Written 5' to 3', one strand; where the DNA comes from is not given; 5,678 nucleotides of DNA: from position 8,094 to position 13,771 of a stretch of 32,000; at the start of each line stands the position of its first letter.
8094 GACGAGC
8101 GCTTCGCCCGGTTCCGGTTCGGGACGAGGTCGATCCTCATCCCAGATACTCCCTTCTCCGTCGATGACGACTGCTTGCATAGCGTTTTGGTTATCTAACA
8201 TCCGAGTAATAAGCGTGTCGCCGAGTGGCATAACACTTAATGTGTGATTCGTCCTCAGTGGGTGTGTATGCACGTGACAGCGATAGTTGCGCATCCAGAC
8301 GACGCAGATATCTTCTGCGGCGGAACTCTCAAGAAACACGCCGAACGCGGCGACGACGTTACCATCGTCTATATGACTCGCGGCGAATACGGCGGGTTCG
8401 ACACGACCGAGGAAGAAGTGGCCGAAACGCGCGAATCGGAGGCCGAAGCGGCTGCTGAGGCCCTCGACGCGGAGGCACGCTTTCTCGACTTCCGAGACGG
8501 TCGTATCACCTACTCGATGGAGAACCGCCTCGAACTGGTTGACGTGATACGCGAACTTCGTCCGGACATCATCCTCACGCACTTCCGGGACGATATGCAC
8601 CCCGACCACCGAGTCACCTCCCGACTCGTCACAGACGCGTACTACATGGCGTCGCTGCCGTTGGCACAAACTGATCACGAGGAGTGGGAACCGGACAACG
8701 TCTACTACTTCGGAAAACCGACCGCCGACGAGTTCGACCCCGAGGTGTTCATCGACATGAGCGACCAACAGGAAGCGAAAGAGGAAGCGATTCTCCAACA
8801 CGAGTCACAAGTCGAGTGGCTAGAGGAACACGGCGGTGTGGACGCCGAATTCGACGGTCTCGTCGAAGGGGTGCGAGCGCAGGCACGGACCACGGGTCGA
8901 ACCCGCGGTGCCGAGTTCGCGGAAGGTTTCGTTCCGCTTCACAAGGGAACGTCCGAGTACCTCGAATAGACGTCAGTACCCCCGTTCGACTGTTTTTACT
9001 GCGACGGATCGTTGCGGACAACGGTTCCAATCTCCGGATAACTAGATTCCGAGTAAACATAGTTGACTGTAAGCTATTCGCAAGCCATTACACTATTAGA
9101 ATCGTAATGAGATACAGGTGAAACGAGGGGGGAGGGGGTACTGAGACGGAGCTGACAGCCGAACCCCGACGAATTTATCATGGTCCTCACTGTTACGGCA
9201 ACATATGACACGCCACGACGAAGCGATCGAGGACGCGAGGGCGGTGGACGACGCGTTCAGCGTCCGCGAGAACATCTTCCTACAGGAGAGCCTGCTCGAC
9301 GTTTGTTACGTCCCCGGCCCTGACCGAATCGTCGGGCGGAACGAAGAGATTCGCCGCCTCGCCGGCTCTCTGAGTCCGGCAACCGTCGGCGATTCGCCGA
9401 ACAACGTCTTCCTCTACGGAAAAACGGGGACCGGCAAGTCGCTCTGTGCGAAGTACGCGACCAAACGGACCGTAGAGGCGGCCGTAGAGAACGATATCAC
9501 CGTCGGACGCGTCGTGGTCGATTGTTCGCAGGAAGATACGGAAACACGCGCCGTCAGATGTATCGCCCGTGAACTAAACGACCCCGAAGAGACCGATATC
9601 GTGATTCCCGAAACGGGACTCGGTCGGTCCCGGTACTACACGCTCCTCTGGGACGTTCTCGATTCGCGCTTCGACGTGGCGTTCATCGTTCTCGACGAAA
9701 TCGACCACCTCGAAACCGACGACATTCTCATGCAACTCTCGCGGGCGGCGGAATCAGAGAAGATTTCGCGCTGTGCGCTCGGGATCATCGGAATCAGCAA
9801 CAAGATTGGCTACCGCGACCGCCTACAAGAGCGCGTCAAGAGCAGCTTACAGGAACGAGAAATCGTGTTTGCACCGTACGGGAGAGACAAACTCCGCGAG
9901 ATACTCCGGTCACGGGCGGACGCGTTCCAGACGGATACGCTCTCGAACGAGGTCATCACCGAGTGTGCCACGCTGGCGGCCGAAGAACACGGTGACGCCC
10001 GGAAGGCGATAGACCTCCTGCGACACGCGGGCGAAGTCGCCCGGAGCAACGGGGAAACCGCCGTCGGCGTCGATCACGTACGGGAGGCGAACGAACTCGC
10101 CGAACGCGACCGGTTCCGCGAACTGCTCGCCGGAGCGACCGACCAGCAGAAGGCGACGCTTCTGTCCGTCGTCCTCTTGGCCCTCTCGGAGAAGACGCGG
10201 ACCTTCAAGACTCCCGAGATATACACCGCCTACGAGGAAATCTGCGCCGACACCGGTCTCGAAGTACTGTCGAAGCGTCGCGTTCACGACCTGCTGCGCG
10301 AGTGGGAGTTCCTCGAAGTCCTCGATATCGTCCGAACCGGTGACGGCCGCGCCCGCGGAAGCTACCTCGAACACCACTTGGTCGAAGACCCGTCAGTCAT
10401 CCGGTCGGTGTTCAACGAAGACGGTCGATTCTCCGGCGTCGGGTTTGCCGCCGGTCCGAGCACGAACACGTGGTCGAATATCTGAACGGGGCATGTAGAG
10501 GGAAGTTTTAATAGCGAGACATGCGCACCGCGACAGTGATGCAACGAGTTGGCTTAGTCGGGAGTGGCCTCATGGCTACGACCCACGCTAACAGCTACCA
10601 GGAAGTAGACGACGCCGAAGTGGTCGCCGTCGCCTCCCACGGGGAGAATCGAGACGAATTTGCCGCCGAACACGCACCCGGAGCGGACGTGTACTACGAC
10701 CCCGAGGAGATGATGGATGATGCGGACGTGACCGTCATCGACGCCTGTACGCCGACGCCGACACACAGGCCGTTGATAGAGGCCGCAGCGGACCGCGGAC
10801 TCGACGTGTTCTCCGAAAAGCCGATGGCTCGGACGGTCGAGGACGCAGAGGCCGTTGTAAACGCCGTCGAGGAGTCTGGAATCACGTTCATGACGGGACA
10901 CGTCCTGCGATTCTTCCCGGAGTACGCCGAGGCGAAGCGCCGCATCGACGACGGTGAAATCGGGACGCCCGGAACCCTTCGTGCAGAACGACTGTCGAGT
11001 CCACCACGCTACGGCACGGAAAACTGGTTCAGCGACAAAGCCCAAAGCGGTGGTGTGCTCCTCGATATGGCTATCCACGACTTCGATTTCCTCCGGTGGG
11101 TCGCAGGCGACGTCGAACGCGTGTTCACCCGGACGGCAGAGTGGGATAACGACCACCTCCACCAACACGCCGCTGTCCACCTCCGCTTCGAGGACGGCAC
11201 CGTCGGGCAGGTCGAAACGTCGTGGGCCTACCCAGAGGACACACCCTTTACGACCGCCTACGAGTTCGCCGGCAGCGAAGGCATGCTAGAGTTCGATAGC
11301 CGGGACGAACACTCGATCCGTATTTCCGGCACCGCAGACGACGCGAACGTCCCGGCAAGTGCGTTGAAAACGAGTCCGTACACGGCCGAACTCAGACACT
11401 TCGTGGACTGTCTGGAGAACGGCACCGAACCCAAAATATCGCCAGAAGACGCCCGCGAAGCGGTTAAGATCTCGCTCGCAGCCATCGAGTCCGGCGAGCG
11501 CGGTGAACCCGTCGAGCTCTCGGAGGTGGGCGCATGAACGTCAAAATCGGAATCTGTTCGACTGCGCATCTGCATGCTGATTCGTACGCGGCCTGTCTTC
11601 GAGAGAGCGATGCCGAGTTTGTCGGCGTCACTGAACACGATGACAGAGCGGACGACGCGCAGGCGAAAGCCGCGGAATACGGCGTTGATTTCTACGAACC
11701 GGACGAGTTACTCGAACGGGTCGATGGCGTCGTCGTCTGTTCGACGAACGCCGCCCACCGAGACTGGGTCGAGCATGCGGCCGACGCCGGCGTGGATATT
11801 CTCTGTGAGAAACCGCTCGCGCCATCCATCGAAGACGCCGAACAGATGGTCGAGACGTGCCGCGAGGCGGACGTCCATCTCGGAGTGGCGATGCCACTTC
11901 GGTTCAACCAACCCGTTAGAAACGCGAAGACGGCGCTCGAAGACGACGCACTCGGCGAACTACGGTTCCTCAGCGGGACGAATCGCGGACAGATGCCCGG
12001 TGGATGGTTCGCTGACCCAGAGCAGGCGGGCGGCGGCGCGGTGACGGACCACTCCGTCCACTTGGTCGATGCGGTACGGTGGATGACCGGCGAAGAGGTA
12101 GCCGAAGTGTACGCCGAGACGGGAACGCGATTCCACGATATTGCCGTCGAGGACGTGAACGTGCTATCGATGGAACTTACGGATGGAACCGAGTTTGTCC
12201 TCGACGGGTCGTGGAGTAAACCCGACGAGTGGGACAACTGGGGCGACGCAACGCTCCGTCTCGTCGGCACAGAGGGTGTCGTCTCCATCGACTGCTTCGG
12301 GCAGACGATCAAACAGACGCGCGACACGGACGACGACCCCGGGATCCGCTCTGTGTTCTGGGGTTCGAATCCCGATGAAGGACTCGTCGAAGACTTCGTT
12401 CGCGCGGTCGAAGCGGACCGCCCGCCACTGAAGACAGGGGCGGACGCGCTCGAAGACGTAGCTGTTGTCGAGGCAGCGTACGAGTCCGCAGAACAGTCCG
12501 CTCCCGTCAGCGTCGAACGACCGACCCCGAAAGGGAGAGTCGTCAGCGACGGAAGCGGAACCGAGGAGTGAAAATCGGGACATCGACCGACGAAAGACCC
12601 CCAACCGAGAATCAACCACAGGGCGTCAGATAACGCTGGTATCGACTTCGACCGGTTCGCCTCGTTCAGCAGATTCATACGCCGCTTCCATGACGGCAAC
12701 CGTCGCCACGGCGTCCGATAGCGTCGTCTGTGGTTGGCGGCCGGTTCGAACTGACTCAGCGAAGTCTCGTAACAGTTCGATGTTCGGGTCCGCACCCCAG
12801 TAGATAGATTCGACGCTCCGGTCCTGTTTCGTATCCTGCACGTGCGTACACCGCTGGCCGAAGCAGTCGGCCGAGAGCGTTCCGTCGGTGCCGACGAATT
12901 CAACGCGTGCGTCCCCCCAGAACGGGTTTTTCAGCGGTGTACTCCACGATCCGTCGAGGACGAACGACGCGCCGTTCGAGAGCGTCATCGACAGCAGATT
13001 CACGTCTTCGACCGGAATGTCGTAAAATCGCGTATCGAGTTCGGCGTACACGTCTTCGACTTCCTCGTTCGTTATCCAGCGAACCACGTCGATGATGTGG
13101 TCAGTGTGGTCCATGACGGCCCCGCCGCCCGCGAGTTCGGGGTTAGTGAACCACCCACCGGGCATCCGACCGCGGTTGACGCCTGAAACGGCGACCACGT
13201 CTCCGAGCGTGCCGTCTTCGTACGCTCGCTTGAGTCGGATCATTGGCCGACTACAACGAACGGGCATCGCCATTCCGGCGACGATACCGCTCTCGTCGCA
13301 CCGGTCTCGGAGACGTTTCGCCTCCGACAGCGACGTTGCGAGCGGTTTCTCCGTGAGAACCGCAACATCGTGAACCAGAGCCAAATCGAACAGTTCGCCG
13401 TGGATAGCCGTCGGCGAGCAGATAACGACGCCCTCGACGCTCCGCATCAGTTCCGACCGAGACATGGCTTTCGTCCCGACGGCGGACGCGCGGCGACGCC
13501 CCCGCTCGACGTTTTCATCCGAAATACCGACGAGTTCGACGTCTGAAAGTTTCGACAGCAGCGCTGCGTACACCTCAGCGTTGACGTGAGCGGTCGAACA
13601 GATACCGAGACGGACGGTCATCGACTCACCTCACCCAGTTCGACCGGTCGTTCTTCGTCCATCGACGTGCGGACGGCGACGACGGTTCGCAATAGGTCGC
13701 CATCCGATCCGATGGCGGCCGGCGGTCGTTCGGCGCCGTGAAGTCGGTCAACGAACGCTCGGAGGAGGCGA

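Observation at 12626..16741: Core minus-strand operon TIM-barrel -> DgaE-like PLP enzyme -> degenerate Gfo -> Gfo, facing a convergent Gfo-Gfo pair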

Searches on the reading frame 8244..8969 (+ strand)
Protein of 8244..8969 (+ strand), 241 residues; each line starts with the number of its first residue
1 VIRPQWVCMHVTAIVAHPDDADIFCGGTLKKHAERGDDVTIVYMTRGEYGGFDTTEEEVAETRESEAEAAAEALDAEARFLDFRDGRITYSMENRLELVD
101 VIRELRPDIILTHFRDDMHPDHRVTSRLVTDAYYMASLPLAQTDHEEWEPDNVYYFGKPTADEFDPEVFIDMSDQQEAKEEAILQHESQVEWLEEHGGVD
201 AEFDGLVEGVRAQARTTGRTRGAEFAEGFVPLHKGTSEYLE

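Call 6: search_protein_families(library=pfam, proteins=[window:8244-8969:+], max_evalue=0.001)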
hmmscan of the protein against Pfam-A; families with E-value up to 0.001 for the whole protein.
window:8244-8969:+ (241 aa): 1 family
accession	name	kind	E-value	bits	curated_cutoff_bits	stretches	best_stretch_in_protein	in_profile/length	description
PF02585.22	PIG-L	-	8.2e-36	123.8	28.2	1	13-133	2-129/129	GlcNAc-PI de-N-acetylase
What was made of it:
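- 8244..8969 (+): PIG-L / CE14 de-N-acetylase. PF02585 E=8e-36 (call 6).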

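Call 7: search_protein_families(library=ncbifam, proteins=[window:8244-8969:+], max_evalue=0.001)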
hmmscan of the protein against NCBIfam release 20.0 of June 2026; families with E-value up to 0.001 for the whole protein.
window:8244-8969:+ (241 aa): 5 families
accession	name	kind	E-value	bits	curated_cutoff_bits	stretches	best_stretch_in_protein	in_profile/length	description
TIGR04001.1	thiol_BshB1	equivalog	7.3e-47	160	182.5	1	10-230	3-219/226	bacillithiol biosynthesis deacetylase BshB1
TIGR04000.1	thiol_BshB2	equivalog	9.2e-21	74.5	195.25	1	10-193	2-188/217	bacillithiol biosynthesis deacetylase BshB2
TIGR03446.1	mycothiol_Mca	equivalog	3.1e-13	49.9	277.15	2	11-86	3-85/283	mycothiol conjugate amidase Mca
TIGR03445.1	mycothiol_MshB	equivalog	4.9e-11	43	224.35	2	15-52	4-41/284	N-acetyl-1-D-myo-inositol-2-amino-2-deoxy-alpha-D-glucopyranoside deacetylase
NF002557.0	PRK02122.1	subfamily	7.1e-11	40.9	384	1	14-62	376-424/653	glucosamine-6-phosphate deaminase-like protein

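Call 46: search_solved_structures(query=window:8244-8969:+, max_evalue=0.00001)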
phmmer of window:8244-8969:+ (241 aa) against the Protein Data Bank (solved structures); distinct sequences matched with E-value up to 0.00001: 12.
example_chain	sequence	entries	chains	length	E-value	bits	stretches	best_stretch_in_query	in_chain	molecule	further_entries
1uan_A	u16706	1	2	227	4.3e-24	89.1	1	12-230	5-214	hypothetical protein TT1542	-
8bgn_A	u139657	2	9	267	5.7e-22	82.1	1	11-190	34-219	Diacetylchitobiose deacetylase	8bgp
8bgo_A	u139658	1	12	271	6e-22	82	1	11-190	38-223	Diacetylchitobiose deacetylase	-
2ixd_A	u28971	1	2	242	1.2e-19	74.5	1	9-230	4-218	LMBE-RELATED PROTEIN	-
6p2t_A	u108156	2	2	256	2.1e-18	70.5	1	11-230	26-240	N-acetyl-alpha-D-glucosaminyl L-malate deacetylase 1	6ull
3wl4_A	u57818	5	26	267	8.3e-18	68.5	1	11-190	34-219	Uncharacterized protein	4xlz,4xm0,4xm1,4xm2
3we7_A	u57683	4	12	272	2.2e-17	67.1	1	11-190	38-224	Putative uncharacterized protein PH0499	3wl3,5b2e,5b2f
5cgz_A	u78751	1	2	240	2e-13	54.1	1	14-213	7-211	4-oxalmesaconate hydratase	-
5bmo_A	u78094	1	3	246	8.9e-13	52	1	10-160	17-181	Putative uncharacterized protein LnmX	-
4ewl_A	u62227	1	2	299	2.7e-06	30.8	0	97-146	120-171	1D-myo-inositol 2-acetamido-2-deoxy-alpha-D-glucopyranoside deacetylase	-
1q74_A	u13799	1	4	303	2.8e-06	30.8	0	97-146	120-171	1D-myo-inositol 2-acetamido-2-deoxy-alpha-D-glucopyranoside Deacetylase (MshB)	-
1q7t_A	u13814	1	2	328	3.5e-06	30.4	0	97-146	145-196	hypothetical protein Rv1170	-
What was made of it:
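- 8244..8969 (+): PDB hits include diacetylchitobiose deacetylases 8bgn and 3wl4 (call 46).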

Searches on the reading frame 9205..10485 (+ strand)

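Call 4: search_protein_families(library=pfam, proteins=[window:9205-10485:+], max_evalue=0.01)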
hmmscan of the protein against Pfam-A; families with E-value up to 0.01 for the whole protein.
window:9205-10485:+ (426 aa): 13 families
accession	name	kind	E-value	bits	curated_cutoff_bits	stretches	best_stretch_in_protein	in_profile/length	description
PF22703.2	Cdc6_lid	-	2e-22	79.3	27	1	231-297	1-68/68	Cdc6 AAA+ ATPase-type lid domain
PF09079.17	Cdc6_C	-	3.1e-19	69.2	25.1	1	308-400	3-94/96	CDC6, C terminal winged helix domain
PF13401.12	AAA_22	-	1.7e-13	51.5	27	1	66-184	6-110/130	AAA domain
PF13191.12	AAA_16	-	1.2e-08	36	32.6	1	42-173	2-148/167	AAA ATPase domain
PF22606.2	Cdc6-ORC-like_ATPase_lid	-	6.9e-07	29.5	27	1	225-279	1-56/60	Cdc6/ORC-like, ATPase lid domain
PF00931.28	NB-ARC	-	0.00077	19.2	23.5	1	49-166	5-109/248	NB-ARC domain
PF24883.2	NPHP3_N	-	0.0011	19.7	24.8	0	66-185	23-152/164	Nephrocystin 3, N-terminal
PF05673.19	DUF815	-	0.0014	18.2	23.8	1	40-92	28-80/249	Protein of unknown function (DUF815)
PF07728.20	AAA_5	-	0.0016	18.9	22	0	67-190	1-98/139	AAA domain (dynein-related subfamily)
PF14532.12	Sigma54_activ_2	-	0.0031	18.2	25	1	43-87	1-43/138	Sigma-54 interaction domain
PF02562.22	PhoH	-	0.0072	16.3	27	0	68-108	22-62/205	PhoH-like protein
PF00270.35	DEAD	-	0.0082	16.3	26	0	65-90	14-39/167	DEAD/DEAH box helicase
PF05621.17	TniB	-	0.0083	16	22.4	0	64-172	34-140/189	Bacterial TniB protein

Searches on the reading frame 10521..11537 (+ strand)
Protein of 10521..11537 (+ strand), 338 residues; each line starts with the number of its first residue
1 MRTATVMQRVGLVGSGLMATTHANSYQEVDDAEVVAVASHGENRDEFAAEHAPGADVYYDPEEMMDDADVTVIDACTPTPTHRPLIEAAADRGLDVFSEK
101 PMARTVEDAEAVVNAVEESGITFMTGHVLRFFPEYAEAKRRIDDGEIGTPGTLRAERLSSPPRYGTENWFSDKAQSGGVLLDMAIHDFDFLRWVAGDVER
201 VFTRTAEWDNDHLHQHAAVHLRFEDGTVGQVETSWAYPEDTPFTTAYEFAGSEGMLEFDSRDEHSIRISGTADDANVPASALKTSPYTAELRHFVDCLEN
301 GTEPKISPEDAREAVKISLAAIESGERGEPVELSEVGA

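Call 4: search_protein_families(library=pfam, proteins=[window:10521-11537:+], max_evalue=0.01)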
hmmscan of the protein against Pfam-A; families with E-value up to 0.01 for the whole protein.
window:10521-11537:+ (338 aa): 5 families
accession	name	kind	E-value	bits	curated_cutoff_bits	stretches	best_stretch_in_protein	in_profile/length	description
PF22725.1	GFO_IDH_MocA_C3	-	1.1e-27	96.9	27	1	135-257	1-124/124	GFO/IDH/MocA C-terminal domain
PF01408.29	GFO_IDH_MocA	-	2.6e-25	89.9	24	1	9-127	2-120/120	Oxidoreductase family, NAD-binding Rossmann fold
PF02894.22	GFO_IDH_MocA_C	-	4.6e-20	72.8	22.9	1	139-333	1-218/218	Oxidoreductase family, C-terminal alpha/beta domain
PF03807.23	F420_oxidored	-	0.0059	17.6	21.6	0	9-73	1-65/94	NADP oxidoreductase coenzyme F420-dependent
PF01118.30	Semialdhyde_dh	-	0.0066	17.3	26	0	9-118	1-115/121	Semialdehyde dehydrogenase, NAD binding domain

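Call 7: search_protein_families(library=ncbifam, proteins=[window:10521-11537:+], max_evalue=0.001)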
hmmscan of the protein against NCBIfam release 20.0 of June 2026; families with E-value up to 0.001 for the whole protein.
window:10521-11537:+ (338 aa): 10 families
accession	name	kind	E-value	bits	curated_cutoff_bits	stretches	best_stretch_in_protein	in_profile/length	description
TIGR04380.1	myo_inos_iolG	equivalog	8.8e-58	195.7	355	1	8-331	2-329/330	inositol 2-dehydrogenase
NF040723.1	UDP-GlcNAcDh_Arch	equivalog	2.8e-48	165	450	1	9-324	2-300/302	UDP-N-acetylglucosamine 3-dehydrogenase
NF052479.1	LevoglcsnDh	equivalog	1.1e-27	96.7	650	1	9-217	5-224/386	levoglucosan dehydrogenase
NF041392.1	XylDh_Gfo6_Halo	equivalog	2.4e-22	79.2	350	1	9-333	18-350/350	D-xylose 1-dehydrogenase Gfo6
NF052679.1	InsChiInosDhIolG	equivalog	1.7e-19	70.1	540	1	9-305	4-298/343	bifunctional inositol 2-dehydrogenase/D-chiro-inositol 1-dehydrogenase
NF058563.1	BT_2159_fam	equivalog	3.1e-15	56.1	650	1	9-237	2-226/350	disaccharide 3-dehydrogenase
NF008607.0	PRK11579.1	subfamily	7.5e-14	51.5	330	1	9-189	6-183/346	oxidoreductase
NF007574.0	PRK10206.1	equivalog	6.1e-07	28.8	352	1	58-149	54-145/345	oxidoreductase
TIGR02371.1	ala_DH_arch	equivalog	0.00036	19.8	409.15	1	8-88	129-209/325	alanine dehydrogenase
NF058561.1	BT_2158_fam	equivalog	0.00097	17.8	750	0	14-148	40-175/487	glycoside 3-dehydrogenase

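Call 80: search_solved_structures(query=window:10521-11537:+, max_evalue=1e-30)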
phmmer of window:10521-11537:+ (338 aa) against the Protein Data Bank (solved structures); distinct sequences matched with E-value up to 1e-30: 2.
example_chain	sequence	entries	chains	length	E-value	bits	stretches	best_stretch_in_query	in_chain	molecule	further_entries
8w9s_A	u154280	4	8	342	1.6e-35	126.4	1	9-337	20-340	NADH-dependent dihydrogenase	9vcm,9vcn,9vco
3ezy_A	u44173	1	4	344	9.7e-35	123.9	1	8-336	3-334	Dehydrogenase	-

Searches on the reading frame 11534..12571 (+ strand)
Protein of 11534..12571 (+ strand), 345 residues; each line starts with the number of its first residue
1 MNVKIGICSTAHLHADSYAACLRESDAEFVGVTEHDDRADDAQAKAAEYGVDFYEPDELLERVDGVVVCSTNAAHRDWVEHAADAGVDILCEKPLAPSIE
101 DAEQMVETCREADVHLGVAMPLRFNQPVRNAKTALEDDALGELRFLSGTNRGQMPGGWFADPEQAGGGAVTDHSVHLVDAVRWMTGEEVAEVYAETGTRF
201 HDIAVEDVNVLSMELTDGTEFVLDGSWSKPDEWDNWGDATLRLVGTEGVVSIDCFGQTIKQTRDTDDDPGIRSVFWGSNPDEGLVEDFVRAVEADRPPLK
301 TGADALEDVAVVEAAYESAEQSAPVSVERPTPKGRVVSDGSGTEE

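Call 4: search_protein_families(library=pfam, proteins=[window:11534-12571:+], max_evalue=0.01)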
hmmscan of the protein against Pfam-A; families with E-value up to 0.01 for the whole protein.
window:11534-12571:+ (345 aa): 3 families
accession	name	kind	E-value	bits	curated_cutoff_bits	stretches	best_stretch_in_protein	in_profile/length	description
PF22725.1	GFO_IDH_MocA_C3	-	1.6e-24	86.7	27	1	128-250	1-123/124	GFO/IDH/MocA C-terminal domain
PF01408.29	GFO_IDH_MocA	-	2.4e-18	67.4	24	1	18-119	16-119/120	Oxidoreductase family, NAD-binding Rossmann fold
PF02894.22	GFO_IDH_MocA_C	-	5.9e-16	59.4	22.9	1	132-327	1-218/218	Oxidoreductase family, C-terminal alpha/beta domain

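Call 7: search_protein_families(library=ncbifam, proteins=[window:11534-12571:+], max_evalue=0.001)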
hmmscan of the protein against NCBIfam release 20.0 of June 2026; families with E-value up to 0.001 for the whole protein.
window:11534-12571:+ (345 aa): 9 families
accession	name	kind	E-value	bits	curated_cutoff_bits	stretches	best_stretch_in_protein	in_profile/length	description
NF041392.1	XylDh_Gfo6_Halo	equivalog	6.6e-34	117.2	350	1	36-326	52-349/350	D-xylose 1-dehydrogenase Gfo6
TIGR04380.1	myo_inos_iolG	equivalog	2.4e-33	115.4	355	1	5-325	7-329/330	inositol 2-dehydrogenase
NF040723.1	UDP-GlcNAcDh_Arch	equivalog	6.8e-33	114.5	450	1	5-319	6-301/302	UDP-N-acetylglucosamine 3-dehydrogenase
NF052479.1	LevoglcsnDh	equivalog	1.2e-18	66.9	650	1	58-208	67-224/386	levoglucosan dehydrogenase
NF052679.1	InsChiInosDhIolG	equivalog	8.5e-16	57.9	540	1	1-218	1-220/343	bifunctional inositol 2-dehydrogenase/D-chiro-inositol 1-dehydrogenase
NF058563.1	BT_2159_fam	equivalog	3.5e-08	32.8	650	1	62-194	62-192/350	disaccharide 3-dehydrogenase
NF007574.0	PRK10206.1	equivalog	6.6e-08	32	352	1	56-144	57-147/345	oxidoreductase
NF008607.0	PRK11579.1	subfamily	1.2e-06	27.8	330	1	55-187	55-191/346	oxidoreductase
NF058561.1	BT_2158_fam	equivalog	0.00058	18.5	750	0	56-157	90-192/487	glycoside 3-dehydrogenase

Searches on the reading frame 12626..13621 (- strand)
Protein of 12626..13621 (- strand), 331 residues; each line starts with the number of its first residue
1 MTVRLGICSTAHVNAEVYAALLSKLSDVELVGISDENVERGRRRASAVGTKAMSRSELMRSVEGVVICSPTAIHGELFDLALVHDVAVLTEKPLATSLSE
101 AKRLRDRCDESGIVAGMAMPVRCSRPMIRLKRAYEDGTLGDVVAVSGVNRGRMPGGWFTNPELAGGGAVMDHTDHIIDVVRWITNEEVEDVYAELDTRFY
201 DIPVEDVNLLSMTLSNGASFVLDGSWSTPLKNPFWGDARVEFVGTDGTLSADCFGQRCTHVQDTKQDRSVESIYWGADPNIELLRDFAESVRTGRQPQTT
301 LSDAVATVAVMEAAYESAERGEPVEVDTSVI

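Call 4: search_protein_families(library=pfam, proteins=[window:12626-13621:-], max_evalue=0.01)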
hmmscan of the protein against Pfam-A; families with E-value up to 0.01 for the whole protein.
window:12626-13621:- (331 aa): 3 families
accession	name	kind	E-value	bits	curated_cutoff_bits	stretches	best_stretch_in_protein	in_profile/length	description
PF22725.1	GFO_IDH_MocA_C3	-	3.9e-25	88.7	27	1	129-249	3-123/124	GFO/IDH/MocA C-terminal domain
PF02894.22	GFO_IDH_MocA_C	-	2.7e-19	70.3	22.9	1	135-326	5-218/218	Oxidoreductase family, C-terminal alpha/beta domain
PF01408.29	GFO_IDH_MocA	-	1.5e-14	55.1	24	1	10-114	8-115/120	Oxidoreductase family, NAD-binding Rossmann fold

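Call 7: search_protein_families(library=ncbifam, proteins=[window:12626-13621:-], max_evalue=0.001)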
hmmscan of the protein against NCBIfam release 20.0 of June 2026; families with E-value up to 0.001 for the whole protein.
window:12626-13621:- (331 aa): 8 families
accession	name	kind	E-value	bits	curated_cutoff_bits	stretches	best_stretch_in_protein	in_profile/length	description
NF040723.1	UDP-GlcNAcDh_Arch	equivalog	2.7e-31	109.2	450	1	18-318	15-301/302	UDP-N-acetylglucosamine 3-dehydrogenase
TIGR04380.1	myo_inos_iolG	equivalog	8.1e-31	107.1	355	1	20-324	19-329/330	inositol 2-dehydrogenase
NF041392.1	XylDh_Gfo6_Halo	equivalog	9.2e-24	83.9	350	1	59-326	80-350/350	D-xylose 1-dehydrogenase Gfo6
NF052479.1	LevoglcsnDh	equivalog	3.5e-15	55.6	650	1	61-209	73-226/386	levoglucosan dehydrogenase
NF052679.1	InsChiInosDhIolG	equivalog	1.1e-09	37.8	540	1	1-195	1-196/343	bifunctional inositol 2-dehydrogenase/D-chiro-inositol 1-dehydrogenase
NF008607.0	PRK11579.1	subfamily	3e-08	33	330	1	3-178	5-183/346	oxidoreductase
NF007574.0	PRK10206.1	equivalog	8.4e-07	28.3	352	1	61-147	65-151/345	oxidoreductase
NF058563.1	BT_2159_fam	equivalog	1.1e-06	28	650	1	61-299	62-298/350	disaccharide 3-dehydrogenase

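Call 56: search_solved_structures(query=window:12626-13621:-, max_evalue=1e-15)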
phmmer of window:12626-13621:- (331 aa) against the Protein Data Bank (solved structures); distinct sequences matched with E-value up to 1e-15: 4.
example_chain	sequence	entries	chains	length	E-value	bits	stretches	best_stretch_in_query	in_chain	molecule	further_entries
3ezy_A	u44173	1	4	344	2.2e-22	82.8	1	1-326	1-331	Dehydrogenase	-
8w9s_A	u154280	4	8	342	1.6e-19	73.4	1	39-326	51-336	NADH-dependent dihydrogenase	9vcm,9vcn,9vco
6nor_A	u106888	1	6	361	1.5e-16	63.6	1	15-327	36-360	Putative NAD dependent dehydrogenase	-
5uhw_A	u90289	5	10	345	2.4e-16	63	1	66-327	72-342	Oxidoreductase protein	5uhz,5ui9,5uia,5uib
